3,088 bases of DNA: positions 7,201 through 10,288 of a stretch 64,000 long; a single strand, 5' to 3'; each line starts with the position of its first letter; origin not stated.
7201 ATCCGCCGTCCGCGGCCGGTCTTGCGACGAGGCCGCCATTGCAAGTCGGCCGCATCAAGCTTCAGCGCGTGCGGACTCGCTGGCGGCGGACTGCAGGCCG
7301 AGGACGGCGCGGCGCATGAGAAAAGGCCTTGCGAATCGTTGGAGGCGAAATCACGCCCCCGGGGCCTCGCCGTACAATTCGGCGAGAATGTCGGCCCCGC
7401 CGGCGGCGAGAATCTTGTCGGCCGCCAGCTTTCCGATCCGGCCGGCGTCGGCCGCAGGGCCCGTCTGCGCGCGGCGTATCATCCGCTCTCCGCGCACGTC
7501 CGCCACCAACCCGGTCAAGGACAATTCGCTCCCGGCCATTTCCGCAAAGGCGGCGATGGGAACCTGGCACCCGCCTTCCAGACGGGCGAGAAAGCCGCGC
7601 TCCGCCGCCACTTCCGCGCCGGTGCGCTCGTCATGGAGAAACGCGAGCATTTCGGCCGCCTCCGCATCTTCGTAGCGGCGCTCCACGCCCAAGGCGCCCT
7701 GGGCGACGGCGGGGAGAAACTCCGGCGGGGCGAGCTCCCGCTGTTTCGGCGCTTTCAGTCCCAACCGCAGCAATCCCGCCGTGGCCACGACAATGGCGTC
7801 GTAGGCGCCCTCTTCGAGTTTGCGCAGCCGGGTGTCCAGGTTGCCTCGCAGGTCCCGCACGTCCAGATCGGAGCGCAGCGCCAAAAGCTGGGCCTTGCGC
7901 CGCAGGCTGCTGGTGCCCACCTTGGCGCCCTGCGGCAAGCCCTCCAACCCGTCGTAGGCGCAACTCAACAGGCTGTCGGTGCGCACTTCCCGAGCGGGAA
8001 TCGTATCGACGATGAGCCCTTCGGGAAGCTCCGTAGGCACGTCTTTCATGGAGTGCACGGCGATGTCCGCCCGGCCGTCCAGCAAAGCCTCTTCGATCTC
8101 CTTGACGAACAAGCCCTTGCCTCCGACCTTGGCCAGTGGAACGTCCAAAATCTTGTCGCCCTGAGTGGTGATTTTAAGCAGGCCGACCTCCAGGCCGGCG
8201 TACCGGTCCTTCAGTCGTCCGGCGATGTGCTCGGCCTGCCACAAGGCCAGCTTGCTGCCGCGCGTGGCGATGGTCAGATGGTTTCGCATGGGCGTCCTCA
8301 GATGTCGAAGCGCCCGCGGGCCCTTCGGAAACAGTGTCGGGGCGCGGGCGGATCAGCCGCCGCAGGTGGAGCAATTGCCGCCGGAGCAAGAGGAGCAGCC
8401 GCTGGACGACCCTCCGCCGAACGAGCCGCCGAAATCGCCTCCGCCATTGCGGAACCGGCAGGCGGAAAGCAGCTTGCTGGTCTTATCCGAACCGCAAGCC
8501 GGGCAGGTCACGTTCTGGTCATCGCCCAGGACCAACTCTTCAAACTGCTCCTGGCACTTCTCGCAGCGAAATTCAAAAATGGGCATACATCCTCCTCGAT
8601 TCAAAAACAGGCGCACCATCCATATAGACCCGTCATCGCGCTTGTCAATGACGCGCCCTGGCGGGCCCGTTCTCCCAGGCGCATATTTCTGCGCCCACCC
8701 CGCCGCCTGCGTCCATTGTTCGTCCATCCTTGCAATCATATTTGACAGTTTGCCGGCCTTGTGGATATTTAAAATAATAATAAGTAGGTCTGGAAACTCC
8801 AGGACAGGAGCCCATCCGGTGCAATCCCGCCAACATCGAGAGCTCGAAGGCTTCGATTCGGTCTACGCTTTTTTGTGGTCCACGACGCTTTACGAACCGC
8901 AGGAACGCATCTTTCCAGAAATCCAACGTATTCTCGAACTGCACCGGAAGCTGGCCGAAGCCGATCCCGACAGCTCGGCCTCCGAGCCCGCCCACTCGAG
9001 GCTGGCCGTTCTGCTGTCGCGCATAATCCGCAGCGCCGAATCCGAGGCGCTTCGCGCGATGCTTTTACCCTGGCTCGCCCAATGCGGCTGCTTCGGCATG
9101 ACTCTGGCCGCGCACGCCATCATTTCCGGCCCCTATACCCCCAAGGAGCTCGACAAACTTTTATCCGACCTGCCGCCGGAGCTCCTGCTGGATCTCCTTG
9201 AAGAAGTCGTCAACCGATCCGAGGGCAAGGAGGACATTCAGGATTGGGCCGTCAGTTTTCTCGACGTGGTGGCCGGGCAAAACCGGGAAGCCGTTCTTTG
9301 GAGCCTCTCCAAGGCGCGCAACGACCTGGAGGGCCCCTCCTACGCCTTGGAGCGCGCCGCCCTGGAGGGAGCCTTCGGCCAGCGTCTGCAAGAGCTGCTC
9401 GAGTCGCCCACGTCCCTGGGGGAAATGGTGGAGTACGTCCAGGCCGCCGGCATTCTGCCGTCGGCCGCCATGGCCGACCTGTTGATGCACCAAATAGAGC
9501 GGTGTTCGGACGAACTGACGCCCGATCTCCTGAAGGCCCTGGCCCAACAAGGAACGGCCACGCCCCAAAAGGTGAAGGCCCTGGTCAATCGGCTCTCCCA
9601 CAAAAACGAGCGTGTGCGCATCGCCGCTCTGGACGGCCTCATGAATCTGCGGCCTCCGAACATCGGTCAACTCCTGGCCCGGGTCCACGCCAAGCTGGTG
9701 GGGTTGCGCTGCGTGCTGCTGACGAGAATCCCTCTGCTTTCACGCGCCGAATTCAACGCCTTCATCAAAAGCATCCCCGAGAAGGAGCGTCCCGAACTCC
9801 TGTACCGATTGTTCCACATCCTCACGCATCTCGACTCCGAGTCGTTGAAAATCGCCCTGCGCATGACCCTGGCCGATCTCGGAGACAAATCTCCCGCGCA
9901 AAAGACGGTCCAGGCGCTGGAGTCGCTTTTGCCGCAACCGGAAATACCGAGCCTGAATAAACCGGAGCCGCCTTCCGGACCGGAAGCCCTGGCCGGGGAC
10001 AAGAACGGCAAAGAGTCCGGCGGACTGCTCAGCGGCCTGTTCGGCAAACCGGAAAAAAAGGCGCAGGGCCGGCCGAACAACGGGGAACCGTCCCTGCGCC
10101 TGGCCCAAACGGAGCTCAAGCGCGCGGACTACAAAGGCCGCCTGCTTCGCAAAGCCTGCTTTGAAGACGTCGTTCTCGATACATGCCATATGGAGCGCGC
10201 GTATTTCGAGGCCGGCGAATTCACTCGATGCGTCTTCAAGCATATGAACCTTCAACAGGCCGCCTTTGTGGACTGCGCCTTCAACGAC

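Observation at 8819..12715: Giant class-I adenylate cyclase with HEAT and pentapeptide-repeat N-terminal extension in a delta-type anaerobe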

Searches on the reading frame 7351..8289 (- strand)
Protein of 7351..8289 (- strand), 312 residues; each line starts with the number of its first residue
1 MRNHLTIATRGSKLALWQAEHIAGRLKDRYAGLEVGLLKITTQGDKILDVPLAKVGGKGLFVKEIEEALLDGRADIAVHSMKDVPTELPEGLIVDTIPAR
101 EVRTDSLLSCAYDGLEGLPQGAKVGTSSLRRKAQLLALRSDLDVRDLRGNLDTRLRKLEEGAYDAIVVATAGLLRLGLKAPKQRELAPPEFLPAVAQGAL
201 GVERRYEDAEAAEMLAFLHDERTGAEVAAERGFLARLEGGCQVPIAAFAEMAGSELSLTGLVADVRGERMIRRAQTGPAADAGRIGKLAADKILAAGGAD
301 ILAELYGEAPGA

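Call 11: search_protein_families(library=pfam, proteins=[window:7351-8289:-], max_evalue=0.001)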
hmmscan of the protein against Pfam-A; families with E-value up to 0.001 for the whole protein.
window:7351-8289:- (312 aa): 2 families
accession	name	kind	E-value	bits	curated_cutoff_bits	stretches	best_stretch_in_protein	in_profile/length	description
PF01379.25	Porphobil_deam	-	2.8e-79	265.9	22.1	1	5-212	1-206/207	Porphobilinogen deaminase, dipyromethane cofactor binding domain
PF03900.20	Porphobil_deamC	-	1.6e-17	64.1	26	1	226-294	3-73/74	Porphobilinogen deaminase, C-terminal domain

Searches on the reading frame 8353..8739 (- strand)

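Call 11: search_protein_families(library=pfam, proteins=[window:8353-8739:-], max_evalue=0.001)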
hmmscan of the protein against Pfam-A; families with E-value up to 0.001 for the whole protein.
window:8353-8739:- (128 aa): 1 family
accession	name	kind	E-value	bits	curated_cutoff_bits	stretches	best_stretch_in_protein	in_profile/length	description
PF09723.15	Zn_ribbon_8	-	1.3e-14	54.3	34.4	1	52-90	1-40/41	Zinc ribbon domain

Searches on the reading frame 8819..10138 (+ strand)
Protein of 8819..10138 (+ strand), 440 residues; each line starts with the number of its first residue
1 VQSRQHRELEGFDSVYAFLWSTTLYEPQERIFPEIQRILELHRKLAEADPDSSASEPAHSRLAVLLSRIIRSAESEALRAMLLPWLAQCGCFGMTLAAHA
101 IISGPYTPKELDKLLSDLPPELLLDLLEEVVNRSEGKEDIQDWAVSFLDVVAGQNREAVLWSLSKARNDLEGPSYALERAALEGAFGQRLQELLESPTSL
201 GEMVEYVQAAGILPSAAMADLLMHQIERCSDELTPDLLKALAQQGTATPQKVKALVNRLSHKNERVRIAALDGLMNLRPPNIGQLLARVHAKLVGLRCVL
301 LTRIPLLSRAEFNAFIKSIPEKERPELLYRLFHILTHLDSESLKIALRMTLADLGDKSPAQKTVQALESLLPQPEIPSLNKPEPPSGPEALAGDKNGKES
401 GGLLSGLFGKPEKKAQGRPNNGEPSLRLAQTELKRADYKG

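Call 36: search_protein_representatives(protein=window:8819-10138:+)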
Query: 440 residues. Proteins with E-value up to 0.001 (for the whole library): 49; up to 1e-10: 18; up to 1e-30: 2. The best 49 are listed.
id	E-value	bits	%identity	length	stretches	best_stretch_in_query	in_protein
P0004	2.1e-215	732.2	77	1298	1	2-440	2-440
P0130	2.1e-144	498.4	55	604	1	3-439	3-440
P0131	1.2e-20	90.6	26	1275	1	12-416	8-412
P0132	2.0e-19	86.6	28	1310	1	21-343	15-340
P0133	1.1e-18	84.2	28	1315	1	34-347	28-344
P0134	4.2e-17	79.0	28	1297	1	35-353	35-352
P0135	1.2e-16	77.5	27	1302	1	23-386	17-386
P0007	3.5e-16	76.0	26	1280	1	19-353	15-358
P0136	4.0e-16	75.8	23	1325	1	15-353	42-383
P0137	2.9e-15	73.0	25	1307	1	48-414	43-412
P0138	7.1e-15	71.7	34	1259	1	47-358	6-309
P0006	3.4e-14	69.4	26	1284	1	34-392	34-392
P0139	1.0e-13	67.9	27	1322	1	34-406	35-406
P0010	7.8e-13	65.0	24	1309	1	24-373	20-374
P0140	3.8e-12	62.7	28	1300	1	22-363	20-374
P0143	1.1e-10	57.9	23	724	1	46-346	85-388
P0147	2.0e-09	53.7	24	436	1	58-359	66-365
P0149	4.6e-09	52.5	33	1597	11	220-281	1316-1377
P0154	2.4e-07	46.9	40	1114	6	226-279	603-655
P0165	9.1e-05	38.4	37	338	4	189-296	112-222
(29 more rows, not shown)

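Call 49: predict_structure(alignment_id=A2)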
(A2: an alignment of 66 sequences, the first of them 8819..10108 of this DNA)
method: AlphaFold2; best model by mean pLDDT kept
length: 430 residues; sequences in the alignment: 66
mean_pLDDT: 87.7   pTM: 0.79
mean pLDDT of the five models: 87.7, 86.6, 86.3, 86.4, 85.2
residues with pLDDT >= 90: 324; 70-90: 45; 50-70: 25; < 50: 36
segments of 3 or more residues with pLDDT < 50: 394-402, 404-430
pLDDT, mean of each block of 10 residues (from residue 1): 68 86 92 94 86 85 96 94 95 96 95 94 97 95 97 96 92 96 96 94 95 96 96 97 96 98 98 97 98 97 95 98 96 92 92 88 92 71 63 48 46 40 35
secondary structure, 60 per line:
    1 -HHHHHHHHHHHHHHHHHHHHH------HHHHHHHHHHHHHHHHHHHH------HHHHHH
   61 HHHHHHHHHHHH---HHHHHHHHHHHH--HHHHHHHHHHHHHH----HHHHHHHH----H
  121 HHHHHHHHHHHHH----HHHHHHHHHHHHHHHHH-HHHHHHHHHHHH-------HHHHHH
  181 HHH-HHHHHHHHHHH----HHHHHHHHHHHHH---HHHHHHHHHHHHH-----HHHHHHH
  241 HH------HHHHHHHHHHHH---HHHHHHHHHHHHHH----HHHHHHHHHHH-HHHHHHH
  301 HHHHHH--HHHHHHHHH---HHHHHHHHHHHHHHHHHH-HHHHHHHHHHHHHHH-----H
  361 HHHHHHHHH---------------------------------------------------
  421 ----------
elements in order: H2-22 H29-48 H55-72 H76-87 H90-103 H108-115 H120-133 H138-154 H156-167 H175-183 H185-195 H200-212 H216-228 H234-242 H249-260 H264-277 H282-292 H294-306 H309-317 H321-338 H340-354 H360-369

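Call 53: fold_search(model_id=the predicted structure, library=pdb)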
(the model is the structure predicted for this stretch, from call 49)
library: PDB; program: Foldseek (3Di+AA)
matches with E <= 10: 1119; with E <= 0.001: 6
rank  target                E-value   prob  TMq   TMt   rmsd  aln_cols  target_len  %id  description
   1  4rv1_D                2.1e-04  1.00  0.27  0.28  15.1       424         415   17  Crystal Structure of Engineered Protein. Northeast Structural Genomics Consortium (NESG) Target OR497. (released 2014-12-10)
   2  7sn8_D                2.7e-04  1.00  0.28  0.30  14.7       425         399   12  Cryo-EM structure of Drosophila Integrator cleavage module (IntS4-IntS9-IntS11) in complex with IP6 (released 2022-10-12)
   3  1th1_B                3.5e-04  1.00  0.31  0.27  13.7       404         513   14  Beta-catenin in complex with a phosphorylated APC 20aa repeat fragment (released 2004-09-07)
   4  1th1_A                6.2e-04  1.00  0.30  0.26  13.8       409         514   14  Beta-catenin in complex with a phosphorylated APC 20aa repeat fragment (released 2004-09-07)
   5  9ijj_AC               7.0e-04  1.00  0.27  0.25  14.9       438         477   14  In situ structure of the central apparatus in mouse sperm axoneme. (released 2025-06-04)
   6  8y0p_B                8.6e-04  1.00  0.28  0.25  13.6       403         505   14  Beta-Catenin in complex with peptide 301 (released 2024-04-17)
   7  8y0g                  1.1e-03  1.00  0.29  0.26  13.5       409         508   13  Human beta-catenin crystal structure (released 2024-03-13)
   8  2gl7_A                1.2e-03  1.00  0.32  0.28  13.4       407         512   14  Crystal Structure of a beta-catenin/BCL9/Tcf4 complex (released 2006-10-31)
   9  9i8w_A                1.6e-03  1.00  0.29  0.26  13.8       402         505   13  Beta-catenin armadillo with cyclic peptide and Compound 3 (released 2026-02-18)
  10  1jdh_A                1.6e-03  1.00  0.29  0.25  14.2       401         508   14  CRYSTAL STRUCTURE OF BETA-CATENIN AND HTCF-4 (released 2001-12-05)
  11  1i7x_C                1.7e-03  1.00  0.33  0.28  13.8       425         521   14  BETA-CATENIN/E-CADHERIN COMPLEX (released 2001-05-16)
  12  9ijj_AQ               1.9e-03  1.00  0.27  0.24  16.0       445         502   14  In situ structure of the central apparatus in mouse sperm axoneme. (released 2025-06-04)
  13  8y0p_A                1.9e-03  1.00  0.28  0.25  12.9       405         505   13  Beta-Catenin in complex with peptide 301 (released 2024-04-17)
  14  1t08_A                2.3e-03  1.00  0.23  0.21  15.8       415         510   14  Crystal structure of beta-catenin/ICAT helical domain/unphosphorylated APC R3 (released 2004-10-12)
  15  7sqc_J1               3.0e-03  1.00  0.23  0.22  17.8       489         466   13  Ciliary C1 central pair apparatus isolated from Chlamydomonas reinhardtii (released 2022-04-13)
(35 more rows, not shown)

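Call 74: search_protein_families(library=pfam, proteins=[P0149, P0154, P0165, P0130, P0143, P0147], max_evalue=0.001)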
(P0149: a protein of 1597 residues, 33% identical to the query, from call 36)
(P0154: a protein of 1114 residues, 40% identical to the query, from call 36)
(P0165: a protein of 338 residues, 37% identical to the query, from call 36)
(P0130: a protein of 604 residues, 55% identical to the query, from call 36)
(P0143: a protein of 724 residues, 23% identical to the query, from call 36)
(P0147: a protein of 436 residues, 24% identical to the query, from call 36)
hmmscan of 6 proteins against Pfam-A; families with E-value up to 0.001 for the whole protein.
P0149 (1597 aa): 35 families (the best 25 are shown)
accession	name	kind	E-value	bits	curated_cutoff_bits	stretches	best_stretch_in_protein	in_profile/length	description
PF13646.12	HEAT_2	-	2.2e-127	416.1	27.7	11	1052-1139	2-87/88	HEAT repeats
PF02985.28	HEAT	-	1.9e-94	300.8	23.5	1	887-913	3-29/31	HEAT repeat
PF03130.22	HEAT_PBS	-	4.8e-60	193.5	20.9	0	900-928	1-27/27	PBS lyase HEAT-like repeat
PF12717.13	Cnd1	-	3.3e-33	115.5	26.4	0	1377-1443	19-89/162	non-SMC mitotic condensation complex subunit 1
PF12755.13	Vac14_Fab1_bd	-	3.4e-32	111.4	22.1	0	767-814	9-56/97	Vacuolar 14 Fab1-binding region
PF01602.26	Adaptin_N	-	6.1e-31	108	37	2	1083-1215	266-409/524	Adaptin N terminal region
PF22646.2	PPP2R1A-like_HEAT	-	2.4e-28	98.8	27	0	785-818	7-40/78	PPP2R1A-like HEAT repeat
PF20168.4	PDS5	-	2.9e-28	98.7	27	2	1404-1505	276-383/1053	Sister chromatid cohesion protein PDS5 protein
PF24714.1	TOR1L1_N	-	1.8e-27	96.8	43.3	1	1279-1446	81-245/281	TORTIFOLIA1 N-terminal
PF13513.12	HEAT_EZ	-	3.6e-26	91.6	27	0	898-944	1-55/55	HEAT-like repeat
PF25767.1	ARM_TBCD_2nd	-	2.1e-23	83.4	29.7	0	950-986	77-113/245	Tubulin-specific chaperone D-like, ARM repeats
PF25786.1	HEAT_GCN1_C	-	6.2e-23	81.9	27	0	1138-1234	17-128/151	GCN1-like, C-terminal HEAT repeats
PF10363.15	RTP1_C1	-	2.7e-17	63.3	25.9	0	1046-1095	37-87/112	Required for nuclear transport of RNA pol II C-terminus 1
PF22928.2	INTS1_R4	-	1.6e-16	60.5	27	0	751-812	41-97/102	Integrator complex subunit 1, R4 domain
PF21581.3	SCD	-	1.9e-16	60.6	27.5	0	961-1013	2-60/75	Stromalin conservative domain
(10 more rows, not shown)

P0154 (1114 aa): 27 families (the best 25 are shown)
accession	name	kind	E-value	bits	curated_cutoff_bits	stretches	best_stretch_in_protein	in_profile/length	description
PF13646.12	HEAT_2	-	2.6e-94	310.1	27.7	8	793-881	1-87/88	HEAT repeats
PF13513.12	HEAT_EZ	-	4e-56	187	27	2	706-752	1-55/55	HEAT-like repeat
PF02985.28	HEAT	-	1.1e-53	174.5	23.5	0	925-951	2-28/31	HEAT repeat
PF03130.22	HEAT_PBS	-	2.4e-30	102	20.9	0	774-802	1-27/27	PBS lyase HEAT-like repeat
PF25786.1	HEAT_GCN1_C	-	1.1e-27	97.4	27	3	723-801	25-110/151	GCN1-like, C-terminal HEAT repeats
PF12717.13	Cnd1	-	1.7e-15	57.8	26.4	0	757-826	20-93/162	non-SMC mitotic condensation complex subunit 1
PF20168.4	PDS5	-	4.5e-15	55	27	1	746-917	226-387/1053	Sister chromatid cohesion protein PDS5 protein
PF24492.1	HEAT_ECM29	-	8.8e-15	55.6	27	0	755-800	109-155/160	Proteasome adapter and scaffold protein ECM29, HEAT-repeat domain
PF05729.18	NACHT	-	6.8e-13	49.2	26.7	1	150-308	3-164/167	NACHT domain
PF25767.1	ARM_TBCD_2nd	-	9.9e-13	48.5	29.7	0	622-676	73-132/245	Tubulin-specific chaperone D-like, ARM repeats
PF00514.29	Arm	-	1.9e-12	47.2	20.6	0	759-785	13-39/41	Armadillo/beta-catenin-like repeat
PF24987.1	HEAT_EF3_N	-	6.7e-12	46.1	32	0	957-995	66-105/169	EF3 N-terminal HEAT repeat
PF12765.13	Cohesin_HEAT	-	2.3e-10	41.1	21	0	920-943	15-38/42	HEAT repeat associated with sister chromatid cohesion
PF01602.26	Adaptin_N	-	3.2e-10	39.6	37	0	741-830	95-189/524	Adaptin N terminal region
PF21040.3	CEP104-like_TOG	-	4.4e-09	37.3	24.3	0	923-950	104-131/208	Centrosomal protein CEP104-like, TOG domain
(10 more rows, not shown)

P0165 (338 aa): 24 families
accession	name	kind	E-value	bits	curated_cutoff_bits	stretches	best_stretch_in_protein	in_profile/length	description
PF13646.12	HEAT_2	-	2e-59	198.3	27.7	5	142-231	1-88/88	HEAT repeats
PF13513.12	HEAT_EZ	-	4.4e-26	91.3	27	1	203-233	25-55/55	HEAT-like repeat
PF02985.28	HEAT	-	1.6e-25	87.2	23.5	0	175-201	2-28/31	HEAT repeat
PF00514.29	Arm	-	1.9e-21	75.7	20.6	0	173-200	12-39/41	Armadillo/beta-catenin-like repeat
PF03130.22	HEAT_PBS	-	1.1e-20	72.2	20.9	1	255-283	1-27/27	PBS lyase HEAT-like repeat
PF25786.1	HEAT_GCN1_C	-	1.7e-15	57.8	27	2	171-246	25-107/151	GCN1-like, C-terminal HEAT repeats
PF25767.1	ARM_TBCD_2nd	-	7.4e-14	52.2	29.7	0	93-169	28-106/245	Tubulin-specific chaperone D-like, ARM repeats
PF24714.1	TOR1L1_N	-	6.2e-13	49.2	43.3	0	139-197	81-154/281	TORTIFOLIA1 N-terminal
PF12717.13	Cnd1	-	2.4e-11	44.4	26.4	0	239-315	21-102/162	non-SMC mitotic condensation complex subunit 1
PF12755.13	Vac14_Fab1_bd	-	7.9e-11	42.9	22.1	0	237-266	25-54/97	Vacuolar 14 Fab1-binding region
PF20168.4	PDS5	-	1.7e-09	36.5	27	1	144-299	246-387/1053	Sister chromatid cohesion protein PDS5 protein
PF24492.1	HEAT_ECM29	-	1.4e-07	32.2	27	0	169-216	108-156/160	Proteasome adapter and scaffold protein ECM29, HEAT-repeat domain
PF01602.26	Adaptin_N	-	4.9e-07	29.1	37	0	176-280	82-195/524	Adaptin N terminal region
PF10363.15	RTP1_C1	-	5.1e-07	30.2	25.9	0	109-185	16-86/112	Required for nuclear transport of RNA pol II C-terminus 1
PF24993.1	GNC1_N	-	7.1e-06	26.3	26.3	0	270-312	77-118/134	Stalled ribosome sensor GCN1 N-terminal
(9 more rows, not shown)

P0130 (604 aa): 4 families
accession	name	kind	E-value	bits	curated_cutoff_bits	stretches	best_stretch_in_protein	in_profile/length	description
PF13599.13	Pentapeptide_4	-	3.1e-17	62.8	38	2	487-546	1-60/78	Pentapeptide repeat region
PF00805.28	Pentapeptide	-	3.6e-15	55.6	20.2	3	468-502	2-36/40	Pentapeptide repeats (8 copies)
PF13576.12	Pentapeptide_3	-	2.7e-10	40.7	27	2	450-493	2-48/48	Pentapeptide repeats (9 copies)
PF23894.2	LD_SV2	-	2.6e-06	28.1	29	1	459-514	37-92/92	SV2A/B/C luminal domain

P0143 (724 aa): 0 families

P0147 (436 aa): 1 family
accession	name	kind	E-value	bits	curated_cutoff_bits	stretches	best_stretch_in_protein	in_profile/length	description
PF13646.12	HEAT_2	-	1.3e-07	32.2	27.7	1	248-307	22-78/88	HEAT repeats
